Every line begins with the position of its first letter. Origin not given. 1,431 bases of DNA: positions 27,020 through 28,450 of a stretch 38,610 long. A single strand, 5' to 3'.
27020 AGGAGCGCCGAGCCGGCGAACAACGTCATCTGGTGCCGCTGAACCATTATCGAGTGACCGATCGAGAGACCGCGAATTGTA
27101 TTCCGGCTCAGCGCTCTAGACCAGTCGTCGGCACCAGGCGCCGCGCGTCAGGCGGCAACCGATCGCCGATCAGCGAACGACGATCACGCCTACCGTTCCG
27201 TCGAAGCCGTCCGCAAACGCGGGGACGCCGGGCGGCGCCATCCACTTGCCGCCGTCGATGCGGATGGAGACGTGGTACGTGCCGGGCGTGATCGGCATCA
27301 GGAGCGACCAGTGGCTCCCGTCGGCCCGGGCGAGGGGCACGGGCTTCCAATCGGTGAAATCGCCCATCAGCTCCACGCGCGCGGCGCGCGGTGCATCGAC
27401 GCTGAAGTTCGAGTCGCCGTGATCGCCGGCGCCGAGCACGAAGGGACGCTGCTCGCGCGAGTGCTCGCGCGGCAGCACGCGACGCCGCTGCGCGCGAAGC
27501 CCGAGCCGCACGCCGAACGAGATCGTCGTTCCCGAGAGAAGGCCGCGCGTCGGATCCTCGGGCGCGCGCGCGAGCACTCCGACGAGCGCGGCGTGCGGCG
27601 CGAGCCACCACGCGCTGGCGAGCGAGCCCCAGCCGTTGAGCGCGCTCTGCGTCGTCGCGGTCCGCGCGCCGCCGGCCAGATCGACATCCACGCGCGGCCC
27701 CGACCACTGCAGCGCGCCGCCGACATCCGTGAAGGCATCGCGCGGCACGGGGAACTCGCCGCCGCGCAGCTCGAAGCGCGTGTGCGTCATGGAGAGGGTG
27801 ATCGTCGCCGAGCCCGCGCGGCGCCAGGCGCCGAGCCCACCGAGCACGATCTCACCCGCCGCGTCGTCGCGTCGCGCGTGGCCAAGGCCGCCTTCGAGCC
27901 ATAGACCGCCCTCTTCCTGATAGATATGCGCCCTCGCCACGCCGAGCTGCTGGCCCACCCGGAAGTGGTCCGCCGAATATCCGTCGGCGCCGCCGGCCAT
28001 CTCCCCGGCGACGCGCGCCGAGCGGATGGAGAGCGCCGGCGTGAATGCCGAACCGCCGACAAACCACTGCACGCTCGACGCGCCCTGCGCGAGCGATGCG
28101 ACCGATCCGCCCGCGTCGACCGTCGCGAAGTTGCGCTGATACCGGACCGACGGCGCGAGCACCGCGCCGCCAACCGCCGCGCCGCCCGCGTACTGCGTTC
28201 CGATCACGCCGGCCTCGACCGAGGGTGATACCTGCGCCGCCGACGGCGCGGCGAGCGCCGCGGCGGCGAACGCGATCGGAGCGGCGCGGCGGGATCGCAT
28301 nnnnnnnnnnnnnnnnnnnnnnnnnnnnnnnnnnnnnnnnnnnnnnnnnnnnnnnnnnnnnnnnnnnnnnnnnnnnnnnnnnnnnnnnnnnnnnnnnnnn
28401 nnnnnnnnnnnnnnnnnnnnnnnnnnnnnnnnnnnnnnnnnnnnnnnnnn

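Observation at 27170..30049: Second ECF operon: sigma, anti-sigma with CBM48-like domain, Ala-rich secreted protein, and envelope protein with a second CBM48-like domain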

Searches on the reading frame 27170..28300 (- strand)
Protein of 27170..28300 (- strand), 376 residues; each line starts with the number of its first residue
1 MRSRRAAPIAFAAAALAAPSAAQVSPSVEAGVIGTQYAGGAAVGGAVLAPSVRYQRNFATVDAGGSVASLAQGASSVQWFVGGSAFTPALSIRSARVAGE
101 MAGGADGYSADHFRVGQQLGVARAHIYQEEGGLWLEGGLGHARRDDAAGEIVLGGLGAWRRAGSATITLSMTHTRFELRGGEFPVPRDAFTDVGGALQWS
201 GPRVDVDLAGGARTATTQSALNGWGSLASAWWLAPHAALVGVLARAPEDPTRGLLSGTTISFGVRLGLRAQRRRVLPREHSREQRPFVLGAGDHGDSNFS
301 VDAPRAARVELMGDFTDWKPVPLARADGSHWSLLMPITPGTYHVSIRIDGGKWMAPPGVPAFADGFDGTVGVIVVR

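Call 3: search_protein_families(library=pfam, proteins=[window:27170-28300:-], max_evalue=1)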
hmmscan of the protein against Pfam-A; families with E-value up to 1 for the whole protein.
window:27170-28300:- (376 aa): 2 families
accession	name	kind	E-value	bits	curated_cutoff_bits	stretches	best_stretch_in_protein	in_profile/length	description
PF02922.24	CBM_48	-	1.3e-05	25.8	22.4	1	295-352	11-74/83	Carbohydrate-binding module 48 (Isoamylase N-terminal domain)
PF16561.11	AMPK1_CBM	-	4.2e-05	24.1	26.8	1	306-375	11-79/85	Glycogen recognition site of AMP-activated protein kinase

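Call 4: search_protein_families(library=ncbifam, proteins=[window:27170-28300:-], max_evalue=1)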
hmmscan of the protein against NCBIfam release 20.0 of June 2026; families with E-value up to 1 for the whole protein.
window:27170-28300:- (376 aa): 4 families
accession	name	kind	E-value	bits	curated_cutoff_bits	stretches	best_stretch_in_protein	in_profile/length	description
NF008967.0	PRK12313.1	equivalog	0.0023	16.4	577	1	296-336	39-81/633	1,4-alpha-glucan branching protein GlgB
NF003811.1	PRK05402.1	equivalog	0.045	12.3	741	1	297-337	31-74/619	1,4-alpha-glucan branching protein GlgB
NF011294.0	PRK14706.1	equivalog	0.056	11.7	1284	1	297-338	43-86/642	1,4-alpha-glucan branching enzyme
TIGR01515.1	branching_enzym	equivalog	0.094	11.3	463.95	1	297-336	30-72/607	1,4-alpha-glucan branching enzyme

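Call 8: find_homologous_proteins(query=window:27170-28300:-, max_evalue=0.001)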
Query window:27170-28300:- (376 aa): 11 proteins with E <= 0.001 among 8000 candidates.
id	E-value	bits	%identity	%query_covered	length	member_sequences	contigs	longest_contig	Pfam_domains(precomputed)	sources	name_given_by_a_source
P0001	7.8e-242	820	100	100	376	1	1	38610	PF02922.25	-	-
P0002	2.1e-138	480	61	95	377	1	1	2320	-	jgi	jgi:hypothetical protein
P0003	4.1e-132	459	59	94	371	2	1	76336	PF16561.12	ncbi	-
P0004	8.7e-132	458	58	94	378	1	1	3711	PF16561.12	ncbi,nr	ncbi:MAG: glycogen-binding domain-containing protein [Gemmatimonadota bacterium]|nr:glycogen-binding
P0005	6.6e-36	143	32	96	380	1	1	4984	PF02922.25,PF16561.12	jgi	jgi:hypothetical protein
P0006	1.4e-34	138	30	93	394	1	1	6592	PF16561.12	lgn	-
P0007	1.7e-32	131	32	94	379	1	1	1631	-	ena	-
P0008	8.0e-28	116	28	95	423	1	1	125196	-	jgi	jgi:hypothetical protein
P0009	2.7e-27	114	30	98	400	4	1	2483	PF16561.12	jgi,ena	-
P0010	4.9e-27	113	42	48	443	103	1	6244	PF16561.12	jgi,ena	-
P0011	7.9e-18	83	30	91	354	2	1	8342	-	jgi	jgi:hypothetical protein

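Call 9: find_encoding_contigs(protein=P0003, flank=6000, max_places=2)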
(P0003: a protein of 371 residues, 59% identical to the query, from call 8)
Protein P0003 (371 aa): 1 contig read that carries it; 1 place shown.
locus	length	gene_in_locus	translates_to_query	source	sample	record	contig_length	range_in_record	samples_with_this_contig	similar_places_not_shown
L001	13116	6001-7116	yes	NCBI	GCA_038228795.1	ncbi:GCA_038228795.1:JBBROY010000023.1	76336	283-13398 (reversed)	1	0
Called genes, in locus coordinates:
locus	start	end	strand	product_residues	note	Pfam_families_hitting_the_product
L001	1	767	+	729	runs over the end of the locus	PF00378:ECH_1, PF16113:ECH_2, PF02737:3HCDH_N, PF00725:3HCDH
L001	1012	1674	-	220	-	PF01596:Methyltransf_3, PF01135:PCMT (weak), PF13578:Methyltransf_24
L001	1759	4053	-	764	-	PF00069:Pkinase, PF01636:APH (faint), PF07714:PK_Tyr_Ser-Thr, PF07719:TPR_2 (faint), PF13414:TPR_11 (faint), PF13181:TPR_8 (faint), PF13424:TPR_12 (faint), PF13432:TPR_16 (weak), +3 more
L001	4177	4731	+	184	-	PF07638:Sigma70_ECF (weak), PF04542:Sigma70_r2, PF08281:Sigma70_r4_2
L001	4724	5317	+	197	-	PF02922:CBM_48, PF16561:AMPK1_CBM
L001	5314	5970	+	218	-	-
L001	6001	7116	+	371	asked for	PF16561:AMPK1_CBM (weak)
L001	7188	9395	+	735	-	PF00930:DPPIV_N, PF26549:Tricorn_N (weak), PF02129:Peptidase_S15, PF00561:Abhydrolase_1 (weak), PF01738:DLH, PF12697:Abhydrolase_6 (weak), PF00326:Peptidase_S9, PF12146:Hydrolase_4 (weak), +3 more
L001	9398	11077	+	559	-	PF00246:Peptidase_M14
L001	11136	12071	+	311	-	PF01619:Pro_dh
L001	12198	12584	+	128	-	-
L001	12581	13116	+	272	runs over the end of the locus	?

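Call 10: find_encoding_contigs(protein=P0008, flank=6000, max_places=2)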
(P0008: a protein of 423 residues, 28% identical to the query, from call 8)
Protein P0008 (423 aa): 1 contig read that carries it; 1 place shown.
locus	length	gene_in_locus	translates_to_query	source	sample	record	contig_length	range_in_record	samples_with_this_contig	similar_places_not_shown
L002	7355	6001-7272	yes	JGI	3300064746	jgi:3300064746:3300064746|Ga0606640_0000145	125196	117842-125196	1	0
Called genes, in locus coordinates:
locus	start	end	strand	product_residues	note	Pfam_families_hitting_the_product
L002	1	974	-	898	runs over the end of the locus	PF00270:DEAD (faint)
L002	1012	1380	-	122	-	-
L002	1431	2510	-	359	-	PF00365:PFK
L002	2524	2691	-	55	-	PF10262:Rdx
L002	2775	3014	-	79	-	-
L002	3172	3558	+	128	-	PF05635:23S_rRNA_IVP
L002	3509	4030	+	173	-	PF07963:N_methyl (weak), PF12019:GspH (weak)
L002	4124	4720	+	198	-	PF04542:Sigma70_r2, PF08281:Sigma70_r4_2, PF04545:Sigma70_r4 (weak)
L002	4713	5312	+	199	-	PF02922:CBM_48, PF16561:AMPK1_CBM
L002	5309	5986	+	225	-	-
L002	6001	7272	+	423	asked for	-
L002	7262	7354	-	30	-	?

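Call 11: find_encoding_contigs(protein=P0011, flank=5000, max_places=2)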
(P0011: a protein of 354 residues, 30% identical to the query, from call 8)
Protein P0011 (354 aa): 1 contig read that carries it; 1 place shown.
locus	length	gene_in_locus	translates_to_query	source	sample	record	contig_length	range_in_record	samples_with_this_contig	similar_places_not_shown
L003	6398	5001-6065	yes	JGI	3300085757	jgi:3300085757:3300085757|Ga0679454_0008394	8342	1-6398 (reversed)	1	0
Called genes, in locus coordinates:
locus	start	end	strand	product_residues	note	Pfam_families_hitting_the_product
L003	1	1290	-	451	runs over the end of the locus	PF03150:CCP_MauG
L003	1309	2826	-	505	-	-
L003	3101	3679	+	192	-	PF04542:Sigma70_r2, PF08281:Sigma70_r4_2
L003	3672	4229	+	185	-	PF02922:CBM_48, PF16561:AMPK1_CBM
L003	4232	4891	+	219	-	-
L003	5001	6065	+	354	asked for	-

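Call 12: find_encoding_contigs(protein=P0010, flank=5000, max_places=2)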
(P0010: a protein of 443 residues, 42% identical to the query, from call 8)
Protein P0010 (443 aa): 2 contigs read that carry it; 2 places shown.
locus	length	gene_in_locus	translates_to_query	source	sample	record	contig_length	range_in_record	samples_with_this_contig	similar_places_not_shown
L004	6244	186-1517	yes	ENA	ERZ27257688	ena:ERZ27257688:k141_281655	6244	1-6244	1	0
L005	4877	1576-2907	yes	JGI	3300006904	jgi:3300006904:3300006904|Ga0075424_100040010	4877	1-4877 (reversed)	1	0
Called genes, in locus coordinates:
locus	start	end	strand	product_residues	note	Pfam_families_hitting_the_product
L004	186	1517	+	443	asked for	PF16561:AMPK1_CBM (weak)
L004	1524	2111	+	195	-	PF04542:Sigma70_r2, PF08281:Sigma70_r4_2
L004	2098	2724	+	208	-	PF02922:CBM_48, PF16561:AMPK1_CBM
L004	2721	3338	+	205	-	-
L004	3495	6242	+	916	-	?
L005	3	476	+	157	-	?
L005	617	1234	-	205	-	PF13505:OMP_b-brl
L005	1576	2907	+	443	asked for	PF16561:AMPK1_CBM (weak)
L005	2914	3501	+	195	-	PF04542:Sigma70_r2, PF08281:Sigma70_r4_2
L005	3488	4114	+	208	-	PF02922:CBM_48, PF16561:AMPK1_CBM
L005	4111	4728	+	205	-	-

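Call 13: find_encoding_contigs(protein=P0006, flank=5000, max_places=2)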
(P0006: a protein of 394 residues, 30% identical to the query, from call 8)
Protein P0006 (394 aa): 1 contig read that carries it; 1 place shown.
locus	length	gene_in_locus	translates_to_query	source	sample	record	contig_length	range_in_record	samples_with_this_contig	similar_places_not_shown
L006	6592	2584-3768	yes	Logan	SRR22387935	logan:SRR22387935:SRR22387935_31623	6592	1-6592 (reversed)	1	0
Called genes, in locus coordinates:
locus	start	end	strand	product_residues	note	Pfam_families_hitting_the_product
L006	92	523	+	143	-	-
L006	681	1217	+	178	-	PF04542:Sigma70_r2, PF08281:Sigma70_r4_2, PF04545:Sigma70_r4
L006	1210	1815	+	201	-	PF02922:CBM_48, PF16561:AMPK1_CBM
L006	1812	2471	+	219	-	-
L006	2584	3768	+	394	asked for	PF16561:AMPK1_CBM (weak)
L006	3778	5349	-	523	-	PF04389:Peptidase_M28, PF01546:Peptidase_M20 (weak)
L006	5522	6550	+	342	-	-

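Call 23: predict_structure(alignment_id=A1)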
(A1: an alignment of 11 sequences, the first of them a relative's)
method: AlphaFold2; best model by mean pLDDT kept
length: 376 residues; sequences in the alignment: 11
mean_pLDDT: 80.6   pTM: 0.61
mean pLDDT of the five models: 80.6, 79.3, 79.1, 78.0, 73.7
residues with pLDDT >= 90: 136; 70-90: 170; 50-70: 37; < 50: 33
segments of 3 or more residues with pLDDT < 50: 1-20, 273-285
pLDDT, mean of each block of 10 residues (from residue 1): 38 39 82 90 93 81 90 87 84 81 91 90 86 93 90 94 89 89 69 92 91 75 91 92 90 88 86 41 50 71 81 88 78 80 88 81 69 80
secondary structure, 60 per line:
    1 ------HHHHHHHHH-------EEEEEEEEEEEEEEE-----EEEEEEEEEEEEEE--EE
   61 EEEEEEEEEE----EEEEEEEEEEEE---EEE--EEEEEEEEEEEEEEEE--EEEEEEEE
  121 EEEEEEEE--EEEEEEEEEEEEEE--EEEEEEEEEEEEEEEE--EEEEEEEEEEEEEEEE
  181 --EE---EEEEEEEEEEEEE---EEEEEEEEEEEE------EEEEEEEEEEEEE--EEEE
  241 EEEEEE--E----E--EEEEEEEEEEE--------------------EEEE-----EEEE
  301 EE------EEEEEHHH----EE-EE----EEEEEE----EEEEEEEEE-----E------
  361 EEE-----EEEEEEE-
elements in order: H7-15 E23-37 E43-56 E59-70 E75-86 E90-92 E95-110 E113-128 E131-144 E147-162 E165-180 E188-200 E204-215 E222-234 E237-246 E257-267 E288-291 E297-302 E309-313 E330-335 E340-348 E361-363 E369-375

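Call 26: fold_search(model_id=the predicted structure, library=pdb)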
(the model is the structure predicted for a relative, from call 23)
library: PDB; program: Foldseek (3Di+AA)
matches with E <= 10: 936; with E <= 0.001: 191
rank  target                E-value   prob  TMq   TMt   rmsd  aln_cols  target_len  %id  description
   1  2wvp                  2.3e-07  1.00  0.46  0.61   5.8       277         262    8  Synthetically modified OmpG (released 2010-07-14)
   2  2x9k                  3.1e-07  1.00  0.45  0.57   6.5       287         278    9  Structure of a E.coli porin (released 2011-01-26)
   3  2f1c                  3.2e-07  1.00  0.43  0.59   5.8       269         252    8  Crystal structure of the monomeric porin OmpG (released 2006-06-27)
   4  2fgq                  2.3e-06  1.00  0.39  0.43  11.5       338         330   12  High resolution X-ray structure of Omp32 in complex with malate (released 2006-01-31)
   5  4v3h_B                2.9e-06  1.00  0.41  0.48   7.5       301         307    9  Crystal structure of CymA from Klebsiella oxytoca (released 2015-06-03)
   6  4gcp_A                3.2e-06  1.00  0.33  0.37  11.6       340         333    9  Crystal Structure of E. coli OmpF porin in complex with Ampicillin (released 2012-12-19)
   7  5mdq_A                3.5e-06  1.00  0.34  0.36  12.2       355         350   12  Crystal structure of outer membrane expressed Chitoporin VhChip from Vibrio harveyi (released 2017-12-20)
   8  9j9n_A                4.1e-06  1.00  0.34  0.38  11.6       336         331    9  artificial mononuclear Zn-bound metalloprotein 2 (M2:Zn) (released 2025-07-02)
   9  1hxt                  4.1e-06  1.00  0.34  0.37  11.2       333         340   10  OMPF PORIN MUTANT NQAAA (released 2001-06-06)
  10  1hxx                  4.5e-06  1.00  0.35  0.38  11.6       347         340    9  OMPF PORIN MUTANT Y106F (released 2001-06-06)
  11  2hdf                  4.7e-06  1.00  0.31  0.21  28.5       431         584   11  Crystal structure of the Colicin I receptor Cir from E.coli (released 2007-05-08)
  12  6ehe                  5.2e-06  1.00  0.35  0.42  12.9       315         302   12  OmpTdeltaL8 (loop L8 deletion mutant of OmpT), an outer membrane protein of Vibrio cholerae (released 2018-04-25)
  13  1gfq                  5.2e-06  1.00  0.33  0.36  13.1       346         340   10  OMPF PORIN (MUTANT R82C) (released 1996-12-07)
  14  5oyk                  5.5e-06  1.00  0.35  0.40  12.7       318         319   10  Outer-membrane expressed OmpT of Vibrio cholerae (released 2018-04-25)
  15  1gfm                  6.4e-06  1.00  0.34  0.37  11.4       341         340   10  OMPF PORIN (MUTANT D113G) (released 1996-12-07)
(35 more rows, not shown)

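Call 64: search_protein_representatives(alignment_id=A1)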
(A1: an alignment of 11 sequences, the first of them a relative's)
Query: 11 sequences, 375 profile positions. Proteins with E-value up to 0.001 (for the whole library): 5678; up to 1e-10: 2001; up to 1e-30: 896. The best 150 are listed.
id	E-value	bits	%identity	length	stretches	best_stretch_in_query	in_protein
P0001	1.6e-147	508.1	-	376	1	1-375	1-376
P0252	1.1e-113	396.7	-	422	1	14-375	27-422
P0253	4.0e-113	394.9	-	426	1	6-375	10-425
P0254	2.2e-103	362.9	-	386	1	4-375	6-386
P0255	8.1e-101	354.4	-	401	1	3-375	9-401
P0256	1.7e-99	350.0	-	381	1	14-374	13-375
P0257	3.1e-99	349.2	-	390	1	5-374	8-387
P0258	1.5e-98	346.9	-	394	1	4-375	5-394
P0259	1.5e-97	343.6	-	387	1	15-375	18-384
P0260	3.5e-96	339.1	-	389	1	7-374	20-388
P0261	4.4e-96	338.8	-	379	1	5-375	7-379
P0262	5.0e-96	338.6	-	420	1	8-374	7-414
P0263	9.4e-96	337.7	-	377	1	9-375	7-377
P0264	2.9e-95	336.1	-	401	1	6-375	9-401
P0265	5.8e-95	335.1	-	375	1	6-375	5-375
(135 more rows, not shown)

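Call 71: search_protein_families(library=pfam, alignment_id=A4, max_evalue=1)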
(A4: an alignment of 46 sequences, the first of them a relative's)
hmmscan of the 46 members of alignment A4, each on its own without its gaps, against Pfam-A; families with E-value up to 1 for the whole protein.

A. member 1, P0001 (376 aa): 2 families
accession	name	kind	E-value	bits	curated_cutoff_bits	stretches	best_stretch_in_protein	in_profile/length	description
PF02922.24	CBM_48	-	1.3e-05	25.8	22.4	1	295-352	11-74/83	Carbohydrate-binding module 48 (Isoamylase N-terminal domain)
PF16561.11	AMPK1_CBM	-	4.2e-05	24.1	26.8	1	306-375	11-79/85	Glycogen recognition site of AMP-activated protein kinase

B. families by the number of members that match (of 46 scanned): 13 families
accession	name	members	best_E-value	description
PF16561.11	AMPK1_CBM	44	2.1e-08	Glycogen recognition site of AMP-activated protein kinase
PF02922.24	CBM_48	38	2.7e-08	Carbohydrate-binding module 48 (Isoamylase N-terminal domain)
PF22019.2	GlgB_N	2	0.03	alpha-1,4-glucan branching enzyme GlgB, N-terminal domain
PF16760.10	CBM53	2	0.052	Starch/carbohydrate-binding module (family 53)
PF22058.2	X25_BaPul_like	2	0.081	Pullulanase X25 domain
PF14524.12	Wzt_C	1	0.019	Wzt C-terminal domain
PF21062.2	Reovirus_L2_4th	1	0.022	Reovirus core-spike protein lambda-2 (L2), ferredoxin-like domain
PF16210.10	Keratin_2_tail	1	0.028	Keratin type II cytoskeletal 1 tail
PF12976.13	DUF3860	1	0.053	Domain of Unknown Function with PDB structure (DUF3860)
PF14352.11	DUF4402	1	0.076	Domain of unknown function (DUF4402)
PF21226.3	MalQ_N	1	0.078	MalQ N-terminal beta sandwich domain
PF06193.16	Orthopox_A5L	1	0.084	Orthopoxvirus A5L protein-like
PF08530.16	PepX_C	1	0.17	X-Pro dipeptidyl-peptidase C-terminal non-catalytic domain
